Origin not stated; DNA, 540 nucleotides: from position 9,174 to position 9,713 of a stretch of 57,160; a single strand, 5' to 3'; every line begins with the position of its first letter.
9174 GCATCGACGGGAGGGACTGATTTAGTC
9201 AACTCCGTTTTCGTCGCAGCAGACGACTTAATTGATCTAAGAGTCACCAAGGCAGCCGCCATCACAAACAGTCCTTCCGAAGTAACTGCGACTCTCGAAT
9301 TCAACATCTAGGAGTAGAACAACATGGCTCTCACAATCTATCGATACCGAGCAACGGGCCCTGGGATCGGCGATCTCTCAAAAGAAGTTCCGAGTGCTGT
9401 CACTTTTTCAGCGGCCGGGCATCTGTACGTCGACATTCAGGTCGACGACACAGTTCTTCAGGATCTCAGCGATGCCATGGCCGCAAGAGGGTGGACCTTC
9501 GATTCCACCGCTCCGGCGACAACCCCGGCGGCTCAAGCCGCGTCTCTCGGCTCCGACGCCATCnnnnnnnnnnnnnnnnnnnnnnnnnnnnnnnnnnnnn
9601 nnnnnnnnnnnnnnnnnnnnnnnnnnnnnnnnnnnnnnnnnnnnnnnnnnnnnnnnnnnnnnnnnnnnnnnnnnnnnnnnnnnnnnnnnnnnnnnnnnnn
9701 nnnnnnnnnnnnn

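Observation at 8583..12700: Cassette of fibre-like genes built from shuffled paralogous N- and C-terminal domains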

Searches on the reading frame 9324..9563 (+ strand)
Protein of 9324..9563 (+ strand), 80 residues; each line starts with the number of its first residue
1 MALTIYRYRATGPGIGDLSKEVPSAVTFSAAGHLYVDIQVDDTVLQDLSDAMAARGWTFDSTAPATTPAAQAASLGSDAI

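Call 41: search_protein_representatives(alignment_id=A1)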
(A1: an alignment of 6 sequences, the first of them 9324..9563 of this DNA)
Query: 6 sequences, 80 profile positions. Proteins with E-value up to 0.001 (for the whole library): 295; up to 1e-10: 83; up to 1e-30: 2. The best 150 are listed.
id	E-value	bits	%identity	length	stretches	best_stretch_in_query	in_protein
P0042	3.1e-36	139.5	-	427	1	1-80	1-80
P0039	2.5e-35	136.6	-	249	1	1-80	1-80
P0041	9.8e-27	109.1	-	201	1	3-79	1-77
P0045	7.1e-24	99.9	-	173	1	2-76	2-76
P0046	4.4e-20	87.7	-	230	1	4-72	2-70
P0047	6.9e-20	87.1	-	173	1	3-76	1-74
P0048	1.2e-19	86.3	-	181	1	4-79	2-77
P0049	3.7e-18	81.6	-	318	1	5-75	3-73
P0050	4.1e-18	81.4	-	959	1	4-76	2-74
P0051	5.1e-18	81.1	-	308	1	1-76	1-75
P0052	6.2e-18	80.9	-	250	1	3-79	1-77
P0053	1.7e-17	79.4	-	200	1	3-72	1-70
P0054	3.2e-17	78.6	-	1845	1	3-79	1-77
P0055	3.8e-17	78.3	-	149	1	5-77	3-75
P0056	4.7e-17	78.0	-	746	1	4-79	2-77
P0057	1.1e-16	76.9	-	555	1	1-77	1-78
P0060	5.7e-16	74.6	-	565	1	4-76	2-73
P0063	8.8e-16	74.0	-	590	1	4-74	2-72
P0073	6.3e-15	71.2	-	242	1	3-75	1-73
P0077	1.3e-14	70.2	-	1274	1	1-76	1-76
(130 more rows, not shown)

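Call 42: search_protein_families(library=phrogs, proteins=[P0045, P0046, P0049, P0050, P0054, P0056, P0057, P0060, P0077, P0063], max_evalue=0.001)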
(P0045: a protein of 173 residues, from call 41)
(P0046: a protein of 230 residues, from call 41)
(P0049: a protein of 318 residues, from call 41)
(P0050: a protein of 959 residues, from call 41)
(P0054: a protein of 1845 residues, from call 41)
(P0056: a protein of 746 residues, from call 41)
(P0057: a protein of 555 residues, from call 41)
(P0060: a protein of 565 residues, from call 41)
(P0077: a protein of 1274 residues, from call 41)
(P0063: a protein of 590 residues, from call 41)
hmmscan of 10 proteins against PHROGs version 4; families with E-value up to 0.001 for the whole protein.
P0045 (173 aa): 0 families

P0046 (230 aa): 1 family
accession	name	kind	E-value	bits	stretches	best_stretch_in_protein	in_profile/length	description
phrog_13925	-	unknown function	3.3e-23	83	1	80-228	371-519/640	-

P0049 (318 aa): 1 family
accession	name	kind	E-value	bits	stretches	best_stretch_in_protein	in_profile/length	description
phrog_13925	-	unknown function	1.8e-40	140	1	101-318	421-640/640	-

P0050 (959 aa): 6 families
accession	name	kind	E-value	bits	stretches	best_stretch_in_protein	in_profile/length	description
phrog_36886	-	unknown function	8e-15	55.4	1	285-312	97-124/605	-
phrog_1197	-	tail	1.2e-11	45.4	2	273-318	261-298/715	tail protein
phrog_4302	-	unknown function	8.3e-10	39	1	366-469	47-153/499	-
phrog_2012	-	tail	1.1e-09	39.4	2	286-327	116-157/212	minor tail protein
phrog_21962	-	tail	1.8e-06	28.5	2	216-242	224-250/321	tail protein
phrog_20004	-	unknown function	7.1e-06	27.1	1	327-371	134-176/177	-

P0054 (1845 aa): 2 families
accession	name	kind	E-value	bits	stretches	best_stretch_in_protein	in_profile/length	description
phrog_6907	-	unknown function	6.3e-08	33.9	0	439-497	39-88/99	-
phrog_4302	-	unknown function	0.00027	20.9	1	1117-1154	143-180/499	-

P0056 (746 aa): 11 families
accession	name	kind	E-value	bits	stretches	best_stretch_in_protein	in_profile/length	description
phrog_2647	-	head and packaging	3e-33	116.3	1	243-517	17-278/336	head decoration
phrog_27782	-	unknown function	1.1e-21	78.3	1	225-468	36-278/644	-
phrog_2824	-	head and packaging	6.1e-20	71.8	1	315-457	896-1033/1151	virion structural protein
phrog_16867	-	unknown function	2.5e-18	67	1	296-459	11-177/631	-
phrog_24595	-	head and packaging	2.5e-17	64.2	1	323-457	14-144/325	virion structural protein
phrog_30390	-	unknown function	1.1e-16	61.5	2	369-480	541-658/766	-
phrog_11518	-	tail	3.4e-15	56.3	1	342-700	147-522/812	tail fiber protein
phrog_14570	-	unknown function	2.7e-11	43.8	1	337-476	149-288/540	-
phrog_17264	-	unknown function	9.5e-09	36.1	1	363-457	3-97/147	-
phrog_5231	-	unknown function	1.3e-06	28.2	0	118-182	87-142/618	-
phrog_6907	-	unknown function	0.00081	20.7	1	141-177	63-90/99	-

P0057 (555 aa): 1 family
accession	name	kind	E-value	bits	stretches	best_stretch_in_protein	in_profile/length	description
phrog_13925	-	unknown function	1.8e-40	140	1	48-554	153-639/640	-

P0060 (565 aa): 5 families
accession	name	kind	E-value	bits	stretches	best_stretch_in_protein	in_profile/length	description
phrog_30390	-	unknown function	2.5e-35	123.1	2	253-409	536-702/766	-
phrog_27782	-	unknown function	3e-19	70.2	1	178-386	130-301/644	-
phrog_8745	-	tail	3.4e-19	68.7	1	20-400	470-833/1803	tail fiber protein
phrog_2647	-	head and packaging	2.9e-14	53.9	1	136-411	33-279/336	head decoration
phrog_24595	-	head and packaging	1.4e-11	45.4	1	259-412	58-219/325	virion structural protein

P0077 (1274 aa): 10 families
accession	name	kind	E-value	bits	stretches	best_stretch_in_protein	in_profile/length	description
phrog_16867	-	unknown function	3.9e-42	145.6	2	22-198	21-184/631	-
phrog_11518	-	tail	5.4e-42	145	2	950-1186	169-400/812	tail fiber protein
phrog_27782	-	unknown function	1.3e-38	134.1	2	62-196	140-275/644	-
phrog_17264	-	unknown function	8.9e-34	117.3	2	90-224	1-129/147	-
phrog_2647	-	head and packaging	4.2e-31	109.3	2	949-1068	120-242/336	head decoration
phrog_24595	-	head and packaging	6.7e-31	108.9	2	89-161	46-121/325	virion structural protein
phrog_14570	-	unknown function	2.3e-29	103.5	2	950-1053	171-276/540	-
phrog_2824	-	head and packaging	1.4e-26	93.8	2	923-1093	909-1073/1151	virion structural protein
phrog_30390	-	unknown function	7.2e-17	62.1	2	959-1167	541-747/766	-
phrog_4302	-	unknown function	5.8e-06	26.3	1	785-824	139-178/499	-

P0063 (590 aa): 1 family
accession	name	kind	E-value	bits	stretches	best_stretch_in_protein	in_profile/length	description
phrog_13925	-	unknown function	1.1e-24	87.9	1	324-589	375-639/640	-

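Call 45: search_solved_structures(query=A1, max_evalue=10, show_alignments=2)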
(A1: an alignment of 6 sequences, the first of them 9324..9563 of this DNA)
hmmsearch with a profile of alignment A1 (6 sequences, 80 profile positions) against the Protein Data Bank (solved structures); distinct sequences matched with E-value up to 10: 1.
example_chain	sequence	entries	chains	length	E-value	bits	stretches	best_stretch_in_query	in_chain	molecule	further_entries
3s7r_A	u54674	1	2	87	1.6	12.2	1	31-63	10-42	Heterogeneous nuclear ribonucleoprotein A/B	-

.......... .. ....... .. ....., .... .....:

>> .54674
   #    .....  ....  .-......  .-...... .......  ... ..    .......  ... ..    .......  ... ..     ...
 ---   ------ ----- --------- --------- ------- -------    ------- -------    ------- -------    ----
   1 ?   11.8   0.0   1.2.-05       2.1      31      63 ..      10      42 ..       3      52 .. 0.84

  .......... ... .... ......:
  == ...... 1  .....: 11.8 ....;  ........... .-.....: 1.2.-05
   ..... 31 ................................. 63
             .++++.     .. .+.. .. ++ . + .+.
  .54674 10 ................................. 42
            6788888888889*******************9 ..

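Call 57: find_related_loci(query=A1, collection=viral_contigs, flank=10000)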
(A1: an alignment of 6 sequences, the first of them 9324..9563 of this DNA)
Query A1 (80 aa) in viral_contigs; peptide patterns used: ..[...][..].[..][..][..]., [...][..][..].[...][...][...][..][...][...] (x = any residue, [..] = any of these).
46 stretches matched a pattern; 1 encode a relative of the query (tblastn E <= 1e-3); 1 distinct loci.
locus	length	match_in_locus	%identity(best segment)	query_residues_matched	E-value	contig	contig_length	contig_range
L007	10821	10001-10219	33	3-74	4e-9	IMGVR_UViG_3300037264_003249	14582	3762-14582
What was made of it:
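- Tried and rejected: IMG/VR gave one locus (call 57).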

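Call 58: find_encoding_contigs(protein=P0060, flank=10000, max_places=3)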
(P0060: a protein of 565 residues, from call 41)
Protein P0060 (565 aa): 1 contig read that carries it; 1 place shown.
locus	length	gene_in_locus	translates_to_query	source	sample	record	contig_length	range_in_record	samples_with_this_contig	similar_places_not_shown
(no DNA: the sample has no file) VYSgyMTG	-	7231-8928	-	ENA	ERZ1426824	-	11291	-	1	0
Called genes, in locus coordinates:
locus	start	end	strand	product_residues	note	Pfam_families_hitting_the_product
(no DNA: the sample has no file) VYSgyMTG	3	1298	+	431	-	?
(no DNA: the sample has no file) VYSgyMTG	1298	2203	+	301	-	-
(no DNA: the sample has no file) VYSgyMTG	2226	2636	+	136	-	-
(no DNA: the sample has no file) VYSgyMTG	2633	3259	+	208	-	-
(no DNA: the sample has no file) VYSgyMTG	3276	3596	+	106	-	-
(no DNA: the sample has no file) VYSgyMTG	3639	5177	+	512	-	-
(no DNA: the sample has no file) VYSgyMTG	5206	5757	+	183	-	-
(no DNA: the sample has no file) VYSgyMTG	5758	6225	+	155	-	-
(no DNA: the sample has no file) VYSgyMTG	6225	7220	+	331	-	-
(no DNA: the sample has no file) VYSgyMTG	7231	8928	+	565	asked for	-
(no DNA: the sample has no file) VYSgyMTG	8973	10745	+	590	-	-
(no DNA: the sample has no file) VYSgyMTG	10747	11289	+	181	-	?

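Call 86: find_encoding_contigs(protein=P0051, flank=8000, max_places=3)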
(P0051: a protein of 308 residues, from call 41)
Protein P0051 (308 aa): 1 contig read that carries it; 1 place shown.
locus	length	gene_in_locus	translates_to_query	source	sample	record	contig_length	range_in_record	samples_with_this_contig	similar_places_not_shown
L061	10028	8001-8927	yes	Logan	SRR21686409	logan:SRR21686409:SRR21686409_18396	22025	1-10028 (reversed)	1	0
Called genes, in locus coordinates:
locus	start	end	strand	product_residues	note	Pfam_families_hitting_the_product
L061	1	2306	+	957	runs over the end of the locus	PF13403:Hint_2 (faint)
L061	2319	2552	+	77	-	-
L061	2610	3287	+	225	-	PF01832:Glucosaminidase (weak)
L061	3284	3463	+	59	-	-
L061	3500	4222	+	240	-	-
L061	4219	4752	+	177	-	-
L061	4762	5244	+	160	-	-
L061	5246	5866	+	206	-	-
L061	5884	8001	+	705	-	-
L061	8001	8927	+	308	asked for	-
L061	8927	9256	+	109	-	-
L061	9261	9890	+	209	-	-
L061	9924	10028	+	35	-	?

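Call 87: find_encoding_contigs(protein=P0073, flank=8000, max_places=3)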
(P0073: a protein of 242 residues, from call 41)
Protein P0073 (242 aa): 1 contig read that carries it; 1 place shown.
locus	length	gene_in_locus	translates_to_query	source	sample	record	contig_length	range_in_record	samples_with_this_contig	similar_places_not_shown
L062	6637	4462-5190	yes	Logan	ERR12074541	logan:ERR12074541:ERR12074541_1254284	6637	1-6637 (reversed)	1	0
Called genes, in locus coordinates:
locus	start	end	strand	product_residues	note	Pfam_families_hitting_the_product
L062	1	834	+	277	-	?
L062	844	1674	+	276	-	-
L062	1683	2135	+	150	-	-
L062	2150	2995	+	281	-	-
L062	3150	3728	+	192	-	-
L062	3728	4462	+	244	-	-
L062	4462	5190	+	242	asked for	-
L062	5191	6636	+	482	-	?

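Call 104: search_protein_families(library=phrogs, proteins=[L061:3500-4219:+, L061:4219-4749:+, L061:4762-5241:+, L061:5246-5863:+, L061:2610-3284:+], max_evalue=0.001)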
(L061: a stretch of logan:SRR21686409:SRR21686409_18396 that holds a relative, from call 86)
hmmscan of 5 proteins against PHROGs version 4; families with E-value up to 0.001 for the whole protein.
L061:3500-4219:+ (240 aa): 0 families

L061:4219-4749:+ (177 aa): 0 families

L061:4762-5241:+ (160 aa): 0 families

L061:5246-5863:+ (206 aa): 0 families

L061:2610-3284:+ (225 aa): 1 family
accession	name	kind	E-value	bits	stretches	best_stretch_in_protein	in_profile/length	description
phrog_3513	-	lysis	2.7e-10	39.9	1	44-152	667-771/1434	endolysin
